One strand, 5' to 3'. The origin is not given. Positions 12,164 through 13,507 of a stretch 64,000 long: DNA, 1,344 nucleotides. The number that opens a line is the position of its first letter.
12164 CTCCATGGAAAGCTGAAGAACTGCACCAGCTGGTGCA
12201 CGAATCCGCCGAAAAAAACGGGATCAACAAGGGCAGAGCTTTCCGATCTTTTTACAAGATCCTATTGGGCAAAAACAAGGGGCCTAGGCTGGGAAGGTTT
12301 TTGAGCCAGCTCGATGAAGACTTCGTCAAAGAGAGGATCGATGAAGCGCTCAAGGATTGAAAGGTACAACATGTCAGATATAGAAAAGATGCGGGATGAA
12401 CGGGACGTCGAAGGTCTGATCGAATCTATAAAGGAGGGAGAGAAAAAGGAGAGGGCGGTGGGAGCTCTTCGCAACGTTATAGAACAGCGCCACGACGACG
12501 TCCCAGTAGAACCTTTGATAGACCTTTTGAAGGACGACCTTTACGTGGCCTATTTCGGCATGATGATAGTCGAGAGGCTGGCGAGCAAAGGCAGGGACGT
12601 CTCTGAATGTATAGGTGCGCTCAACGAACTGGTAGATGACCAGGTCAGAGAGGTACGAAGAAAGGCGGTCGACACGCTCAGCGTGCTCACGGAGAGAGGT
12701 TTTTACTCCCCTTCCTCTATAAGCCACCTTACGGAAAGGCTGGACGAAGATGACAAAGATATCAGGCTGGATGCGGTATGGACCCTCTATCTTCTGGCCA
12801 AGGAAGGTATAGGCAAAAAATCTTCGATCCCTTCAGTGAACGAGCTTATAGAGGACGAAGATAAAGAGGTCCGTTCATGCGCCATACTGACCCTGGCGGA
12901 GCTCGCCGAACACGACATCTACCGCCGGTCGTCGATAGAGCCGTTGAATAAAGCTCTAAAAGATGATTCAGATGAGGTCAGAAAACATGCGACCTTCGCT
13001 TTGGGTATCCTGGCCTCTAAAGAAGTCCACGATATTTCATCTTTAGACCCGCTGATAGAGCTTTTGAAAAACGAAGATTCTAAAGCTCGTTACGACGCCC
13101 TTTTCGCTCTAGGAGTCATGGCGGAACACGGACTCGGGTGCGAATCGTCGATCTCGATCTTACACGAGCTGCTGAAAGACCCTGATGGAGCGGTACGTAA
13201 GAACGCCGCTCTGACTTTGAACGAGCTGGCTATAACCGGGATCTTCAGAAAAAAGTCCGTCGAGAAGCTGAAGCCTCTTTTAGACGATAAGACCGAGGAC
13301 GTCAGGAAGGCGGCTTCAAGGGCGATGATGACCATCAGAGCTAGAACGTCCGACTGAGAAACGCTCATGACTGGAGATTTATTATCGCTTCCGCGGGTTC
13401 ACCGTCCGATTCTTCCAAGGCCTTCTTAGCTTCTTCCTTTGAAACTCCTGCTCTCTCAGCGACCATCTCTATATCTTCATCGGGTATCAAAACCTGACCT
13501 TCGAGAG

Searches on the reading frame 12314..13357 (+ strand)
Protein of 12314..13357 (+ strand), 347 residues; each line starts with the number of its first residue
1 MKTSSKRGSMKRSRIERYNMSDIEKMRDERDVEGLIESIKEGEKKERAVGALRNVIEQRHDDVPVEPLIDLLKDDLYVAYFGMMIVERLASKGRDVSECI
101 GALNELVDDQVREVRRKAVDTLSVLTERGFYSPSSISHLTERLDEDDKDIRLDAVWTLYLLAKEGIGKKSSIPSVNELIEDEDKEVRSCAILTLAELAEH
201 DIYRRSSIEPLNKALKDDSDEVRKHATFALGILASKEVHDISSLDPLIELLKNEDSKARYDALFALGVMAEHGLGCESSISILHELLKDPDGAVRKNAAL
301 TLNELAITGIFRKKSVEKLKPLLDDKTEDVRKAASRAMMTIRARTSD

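Call 81: search_protein_families(library=pfam, max_evalue=0.001, proteins=[window:12314-13357:+])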
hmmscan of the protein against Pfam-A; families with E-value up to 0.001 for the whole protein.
window:12314-13357:+ (347 aa): 13 families
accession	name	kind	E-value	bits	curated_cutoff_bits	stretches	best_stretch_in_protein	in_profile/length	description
PF13646.12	HEAT_2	-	9.6e-35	119.2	27.7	3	244-337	1-86/88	HEAT repeats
PF02985.28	HEAT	-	3.3e-26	89.3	23.5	0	172-200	2-30/31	HEAT repeat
PF12717.13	Cnd1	-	5.9e-23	82.1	26.4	3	277-345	20-89/162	non-SMC mitotic condensation complex subunit 1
PF13513.12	HEAT_EZ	-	2.2e-19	69.9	27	0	207-231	29-53/55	HEAT-like repeat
PF01602.26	Adaptin_N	-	2e-10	40.3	37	0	251-341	88-178/524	Adaptin N terminal region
PF20168.4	PDS5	-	9.3e-10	37.4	27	2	109-197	295-387/1053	Sister chromatid cohesion protein PDS5 protein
PF00514.29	Arm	-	7e-09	35.9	20.6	0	136-162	14-40/41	Armadillo/beta-catenin-like repeat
PF03130.22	HEAT_PBS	-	1.4e-08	34.9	20.9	0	259-289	2-27/27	PBS lyase HEAT-like repeat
PF24714.1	TOR1L1_N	-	1.9e-07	31.2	43.3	1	177-339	89-277/281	TORTIFOLIA1 N-terminal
PF22646.2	PPP2R1A-like_HEAT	-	2.3e-07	31.6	27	0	172-199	9-36/78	PPP2R1A-like HEAT repeat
PF25786.1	HEAT_GCN1_C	-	6.4e-07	29.9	27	0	206-270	27-95/151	GCN1-like, C-terminal HEAT repeats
PF21581.3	SCD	-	3.5e-05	24.4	27.5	0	107-142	39-73/75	Stromalin conservative domain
PF24436.2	INTS7_N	-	0.00039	20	42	0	185-306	204-337/503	Integrator complex subunit 7, N-terminal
